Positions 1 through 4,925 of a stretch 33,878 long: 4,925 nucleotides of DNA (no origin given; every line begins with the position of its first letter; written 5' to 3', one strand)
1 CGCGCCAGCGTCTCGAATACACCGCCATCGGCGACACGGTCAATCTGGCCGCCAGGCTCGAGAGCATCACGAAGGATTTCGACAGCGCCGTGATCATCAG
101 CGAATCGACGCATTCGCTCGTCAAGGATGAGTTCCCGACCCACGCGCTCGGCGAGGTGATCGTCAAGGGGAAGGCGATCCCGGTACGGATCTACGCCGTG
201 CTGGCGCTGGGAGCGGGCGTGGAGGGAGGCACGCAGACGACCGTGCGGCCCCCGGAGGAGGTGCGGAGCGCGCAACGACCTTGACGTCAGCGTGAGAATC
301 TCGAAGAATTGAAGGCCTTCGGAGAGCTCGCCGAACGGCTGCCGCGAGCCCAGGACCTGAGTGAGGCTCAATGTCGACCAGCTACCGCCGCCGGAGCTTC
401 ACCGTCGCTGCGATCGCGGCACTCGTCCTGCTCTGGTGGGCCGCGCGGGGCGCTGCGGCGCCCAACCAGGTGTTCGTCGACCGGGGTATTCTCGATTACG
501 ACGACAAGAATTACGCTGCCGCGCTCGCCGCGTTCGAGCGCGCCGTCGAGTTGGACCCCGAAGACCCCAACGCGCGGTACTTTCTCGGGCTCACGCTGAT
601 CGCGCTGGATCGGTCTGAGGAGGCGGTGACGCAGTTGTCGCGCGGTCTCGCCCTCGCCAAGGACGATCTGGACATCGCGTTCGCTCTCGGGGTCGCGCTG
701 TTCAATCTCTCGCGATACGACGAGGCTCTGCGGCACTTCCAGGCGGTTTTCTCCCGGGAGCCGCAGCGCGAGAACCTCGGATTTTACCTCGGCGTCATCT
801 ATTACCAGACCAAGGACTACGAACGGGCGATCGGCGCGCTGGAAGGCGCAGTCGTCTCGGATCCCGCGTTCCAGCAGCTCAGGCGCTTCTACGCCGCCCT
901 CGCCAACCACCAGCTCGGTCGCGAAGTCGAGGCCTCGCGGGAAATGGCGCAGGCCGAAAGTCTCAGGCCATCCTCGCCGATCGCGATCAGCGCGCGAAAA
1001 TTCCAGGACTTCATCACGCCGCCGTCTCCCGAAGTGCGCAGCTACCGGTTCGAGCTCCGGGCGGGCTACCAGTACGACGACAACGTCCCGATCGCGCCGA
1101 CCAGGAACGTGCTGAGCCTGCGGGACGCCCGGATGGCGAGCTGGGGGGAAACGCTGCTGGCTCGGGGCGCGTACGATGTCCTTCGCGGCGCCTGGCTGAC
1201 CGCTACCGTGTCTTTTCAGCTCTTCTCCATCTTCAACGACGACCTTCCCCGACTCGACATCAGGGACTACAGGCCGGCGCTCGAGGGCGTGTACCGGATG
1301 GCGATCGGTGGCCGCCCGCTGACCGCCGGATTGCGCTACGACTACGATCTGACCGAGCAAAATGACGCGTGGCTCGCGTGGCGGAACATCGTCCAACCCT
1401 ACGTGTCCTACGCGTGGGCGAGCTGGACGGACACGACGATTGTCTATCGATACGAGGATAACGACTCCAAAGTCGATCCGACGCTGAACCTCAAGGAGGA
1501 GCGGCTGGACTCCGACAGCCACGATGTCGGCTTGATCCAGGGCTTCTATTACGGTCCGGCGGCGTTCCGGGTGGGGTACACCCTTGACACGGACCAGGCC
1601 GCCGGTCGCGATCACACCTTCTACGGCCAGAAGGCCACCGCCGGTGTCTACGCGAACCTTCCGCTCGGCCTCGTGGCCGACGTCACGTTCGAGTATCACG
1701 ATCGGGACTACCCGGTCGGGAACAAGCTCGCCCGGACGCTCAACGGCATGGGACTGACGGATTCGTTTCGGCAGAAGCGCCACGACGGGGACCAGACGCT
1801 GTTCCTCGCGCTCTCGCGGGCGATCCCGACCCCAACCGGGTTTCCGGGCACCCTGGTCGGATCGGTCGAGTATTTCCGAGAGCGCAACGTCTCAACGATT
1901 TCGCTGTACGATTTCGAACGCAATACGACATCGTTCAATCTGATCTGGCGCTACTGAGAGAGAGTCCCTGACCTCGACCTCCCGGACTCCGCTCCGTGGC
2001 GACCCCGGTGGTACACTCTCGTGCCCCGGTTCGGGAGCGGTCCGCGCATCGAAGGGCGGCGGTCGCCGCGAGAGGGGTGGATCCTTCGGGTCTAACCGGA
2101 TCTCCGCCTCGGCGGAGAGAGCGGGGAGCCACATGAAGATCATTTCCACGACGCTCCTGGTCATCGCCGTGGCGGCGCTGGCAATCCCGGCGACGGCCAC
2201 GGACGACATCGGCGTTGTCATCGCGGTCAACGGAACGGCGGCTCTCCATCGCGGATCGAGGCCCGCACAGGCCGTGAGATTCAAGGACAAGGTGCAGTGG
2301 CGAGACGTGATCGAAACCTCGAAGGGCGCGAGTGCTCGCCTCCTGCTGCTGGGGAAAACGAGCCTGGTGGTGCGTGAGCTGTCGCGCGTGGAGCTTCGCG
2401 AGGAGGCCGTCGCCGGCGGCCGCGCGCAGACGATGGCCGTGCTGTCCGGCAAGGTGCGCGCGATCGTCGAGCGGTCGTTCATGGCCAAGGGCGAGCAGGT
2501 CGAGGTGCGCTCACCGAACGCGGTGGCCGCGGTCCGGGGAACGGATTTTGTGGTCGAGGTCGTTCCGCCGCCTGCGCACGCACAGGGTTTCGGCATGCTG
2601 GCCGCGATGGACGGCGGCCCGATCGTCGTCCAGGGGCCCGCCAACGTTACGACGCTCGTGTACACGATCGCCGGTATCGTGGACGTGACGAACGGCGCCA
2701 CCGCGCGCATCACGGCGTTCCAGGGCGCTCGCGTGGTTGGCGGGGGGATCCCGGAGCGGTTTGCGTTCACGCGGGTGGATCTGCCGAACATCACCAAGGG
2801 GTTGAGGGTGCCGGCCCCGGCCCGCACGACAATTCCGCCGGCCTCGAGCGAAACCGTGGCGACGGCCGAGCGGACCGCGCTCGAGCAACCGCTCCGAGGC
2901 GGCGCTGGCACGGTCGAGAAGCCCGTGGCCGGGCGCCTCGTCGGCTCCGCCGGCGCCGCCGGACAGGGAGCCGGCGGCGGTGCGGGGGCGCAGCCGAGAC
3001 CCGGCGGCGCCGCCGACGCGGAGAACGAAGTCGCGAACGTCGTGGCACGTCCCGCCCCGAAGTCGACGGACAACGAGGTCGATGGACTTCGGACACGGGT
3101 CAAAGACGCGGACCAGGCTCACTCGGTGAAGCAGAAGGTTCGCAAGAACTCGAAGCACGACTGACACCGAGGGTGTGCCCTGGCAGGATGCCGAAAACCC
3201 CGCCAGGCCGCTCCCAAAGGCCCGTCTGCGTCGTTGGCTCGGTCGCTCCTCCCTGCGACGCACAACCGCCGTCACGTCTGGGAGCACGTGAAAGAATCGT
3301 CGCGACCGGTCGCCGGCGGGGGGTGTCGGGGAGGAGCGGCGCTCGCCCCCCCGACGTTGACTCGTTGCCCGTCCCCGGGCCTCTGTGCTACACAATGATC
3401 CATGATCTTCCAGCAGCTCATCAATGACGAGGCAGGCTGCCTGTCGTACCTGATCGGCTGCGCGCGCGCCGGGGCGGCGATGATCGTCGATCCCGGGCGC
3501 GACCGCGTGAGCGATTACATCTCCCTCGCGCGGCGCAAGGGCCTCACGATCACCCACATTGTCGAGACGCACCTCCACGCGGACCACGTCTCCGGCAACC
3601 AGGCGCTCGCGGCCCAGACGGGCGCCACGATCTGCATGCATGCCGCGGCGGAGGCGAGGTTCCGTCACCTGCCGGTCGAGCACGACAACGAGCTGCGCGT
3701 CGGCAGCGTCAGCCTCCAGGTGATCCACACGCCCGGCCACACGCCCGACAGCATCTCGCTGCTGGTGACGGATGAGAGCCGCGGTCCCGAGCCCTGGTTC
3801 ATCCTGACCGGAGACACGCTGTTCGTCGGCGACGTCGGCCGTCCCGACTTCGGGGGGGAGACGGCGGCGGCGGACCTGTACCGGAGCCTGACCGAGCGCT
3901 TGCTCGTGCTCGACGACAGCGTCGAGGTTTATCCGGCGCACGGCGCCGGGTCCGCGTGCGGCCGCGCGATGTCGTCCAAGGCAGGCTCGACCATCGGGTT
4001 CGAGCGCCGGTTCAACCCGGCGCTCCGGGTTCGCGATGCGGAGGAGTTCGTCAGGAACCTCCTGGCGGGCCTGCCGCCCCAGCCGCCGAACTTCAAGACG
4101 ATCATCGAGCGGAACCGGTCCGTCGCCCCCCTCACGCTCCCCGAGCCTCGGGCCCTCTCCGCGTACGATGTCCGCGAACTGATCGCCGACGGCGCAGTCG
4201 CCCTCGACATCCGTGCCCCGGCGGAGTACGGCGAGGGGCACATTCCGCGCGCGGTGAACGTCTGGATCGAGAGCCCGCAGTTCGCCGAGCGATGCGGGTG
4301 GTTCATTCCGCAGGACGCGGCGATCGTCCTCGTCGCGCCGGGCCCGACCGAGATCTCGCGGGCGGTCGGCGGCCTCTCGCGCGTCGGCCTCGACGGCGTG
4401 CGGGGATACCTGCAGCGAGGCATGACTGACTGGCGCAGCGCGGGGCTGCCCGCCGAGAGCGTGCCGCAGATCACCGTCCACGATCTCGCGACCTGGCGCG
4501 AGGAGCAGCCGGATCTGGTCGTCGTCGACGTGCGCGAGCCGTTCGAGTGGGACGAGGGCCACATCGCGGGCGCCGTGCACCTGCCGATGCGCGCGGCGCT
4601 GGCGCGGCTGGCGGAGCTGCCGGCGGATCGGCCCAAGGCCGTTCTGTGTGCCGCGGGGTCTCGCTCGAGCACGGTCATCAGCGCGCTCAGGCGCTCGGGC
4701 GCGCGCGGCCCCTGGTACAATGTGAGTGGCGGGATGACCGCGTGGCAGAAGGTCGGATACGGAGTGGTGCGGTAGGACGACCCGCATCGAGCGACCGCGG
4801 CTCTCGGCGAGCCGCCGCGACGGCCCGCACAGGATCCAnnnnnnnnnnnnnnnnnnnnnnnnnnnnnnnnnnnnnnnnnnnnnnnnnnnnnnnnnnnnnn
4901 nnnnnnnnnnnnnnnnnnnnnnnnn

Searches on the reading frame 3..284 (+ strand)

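Call 27: search_protein_families(library=pfam, proteins=[window:3-284:+], max_evalue=0.00001)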
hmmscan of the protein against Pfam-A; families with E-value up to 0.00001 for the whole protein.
window:3-284:+ (93 aa): 1 family
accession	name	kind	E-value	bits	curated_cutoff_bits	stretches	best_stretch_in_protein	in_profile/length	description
PF00211.25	Guanylate_cyc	-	1.6e-06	28.3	21.9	1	3-58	120-174/183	Adenylate and Guanylate cyclase catalytic domain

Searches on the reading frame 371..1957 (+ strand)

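Call 25: search_protein_families(library=pfam, proteins=[window:371-1957:+], max_evalue=0.00001)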
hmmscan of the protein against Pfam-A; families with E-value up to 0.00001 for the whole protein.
window:371-1957:+ (528 aa): 17 families
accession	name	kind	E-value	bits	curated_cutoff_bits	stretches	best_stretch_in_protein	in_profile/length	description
PF07719.23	TPR_2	-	1.9e-20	71.6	27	0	37-65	6-34/34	Tetratricopeptide repeat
PF14559.12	TPR_19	-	2.5e-17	63.4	25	2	44-101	3-60/68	Tetratricopeptide repeat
PF13432.12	TPR_16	-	8.2e-17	61.8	32.7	2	104-165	1-62/65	Tetratricopeptide repeat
PF00515.34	TPR_1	-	1.7e-14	53.3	27.8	0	106-131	7-32/34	Tetratricopeptide repeat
PF12895.13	ANAPC3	-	4.9e-14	52.8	27.2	1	45-124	2-80/82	Anaphase-promoting complex, cyclosome, subunit 3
PF13181.12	TPR_8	-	1.7e-12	46.9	25.7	0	46-65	15-34/34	Tetratricopeptide repeat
PF13414.12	TPR_11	-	2e-12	47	26.8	1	43-76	5-38/42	TPR repeat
PF13428.12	TPR_14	-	3.7e-12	46.1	23.5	0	45-73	14-42/44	Tetratricopeptide repeat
PF23914.1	TPR_CcmH_CycH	-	1.2e-08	35.4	42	1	46-129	64-150/158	Cytochrome c-type biogenesis protein H TPR domain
PF13431.12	TPR_17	-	1.6e-08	34.6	24.4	0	54-86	1-33/34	Tetratricopeptide repeat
PF14561.12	TPR_20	-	1.1e-07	32.5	25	0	49-90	5-46/90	Tetratricopeptide repeat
PF13371.12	TPR_9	-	1.1e-07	32.2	35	0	46-103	9-66/73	Tetratricopeptide repeat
PF13424.12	TPR_12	-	3.8e-07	30.6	30.1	0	38-97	9-76/77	Tetratricopeptide repeat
PF13429.12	TPR_15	-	4.6e-07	30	26.2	1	47-129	161-243/280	Tetratricopeptide repeat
PF24575.1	TPR_Slam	-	7.7e-07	29.9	35.2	0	97-153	44-100/104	Surface lipoprotein assembly modifier, N-terminal TPR repeats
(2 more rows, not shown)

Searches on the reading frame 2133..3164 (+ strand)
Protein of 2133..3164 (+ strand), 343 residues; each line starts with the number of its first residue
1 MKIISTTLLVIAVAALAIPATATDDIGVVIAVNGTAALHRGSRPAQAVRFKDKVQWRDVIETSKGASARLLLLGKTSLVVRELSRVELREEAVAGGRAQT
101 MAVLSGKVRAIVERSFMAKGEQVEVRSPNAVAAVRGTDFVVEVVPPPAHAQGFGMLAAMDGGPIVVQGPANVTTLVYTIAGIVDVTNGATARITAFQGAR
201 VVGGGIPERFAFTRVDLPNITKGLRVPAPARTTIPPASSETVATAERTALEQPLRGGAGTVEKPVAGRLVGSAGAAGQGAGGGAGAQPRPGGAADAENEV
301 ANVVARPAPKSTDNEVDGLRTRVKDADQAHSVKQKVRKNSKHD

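Call 25: search_protein_families(library=pfam, proteins=[window:2133-3164:+], max_evalue=0.00001)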
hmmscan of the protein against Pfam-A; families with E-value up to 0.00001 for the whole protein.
window:2133-3164:+ (343 aa): 1 family
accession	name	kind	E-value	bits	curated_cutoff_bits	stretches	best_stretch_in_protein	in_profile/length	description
PF04773.18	FecR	-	1.6e-09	38.5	24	1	58-142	1-81/97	FecR protein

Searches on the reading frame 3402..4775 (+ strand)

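Call 25: search_protein_families(library=pfam, proteins=[window:3402-4775:+], max_evalue=0.00001)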
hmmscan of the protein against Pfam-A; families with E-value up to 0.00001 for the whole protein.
window:3402-4775:+ (457 aa): 2 families
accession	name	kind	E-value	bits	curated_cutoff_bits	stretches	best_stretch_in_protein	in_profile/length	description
PF00581.25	Rhodanese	-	2.8e-25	89.1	22.2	2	362-450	5-101/102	Rhodanese-like domain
PF00753.33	Lactamase_B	-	1.3e-20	74.6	22.7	1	12-180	5-196/196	Metallo-beta-lactamase superfamily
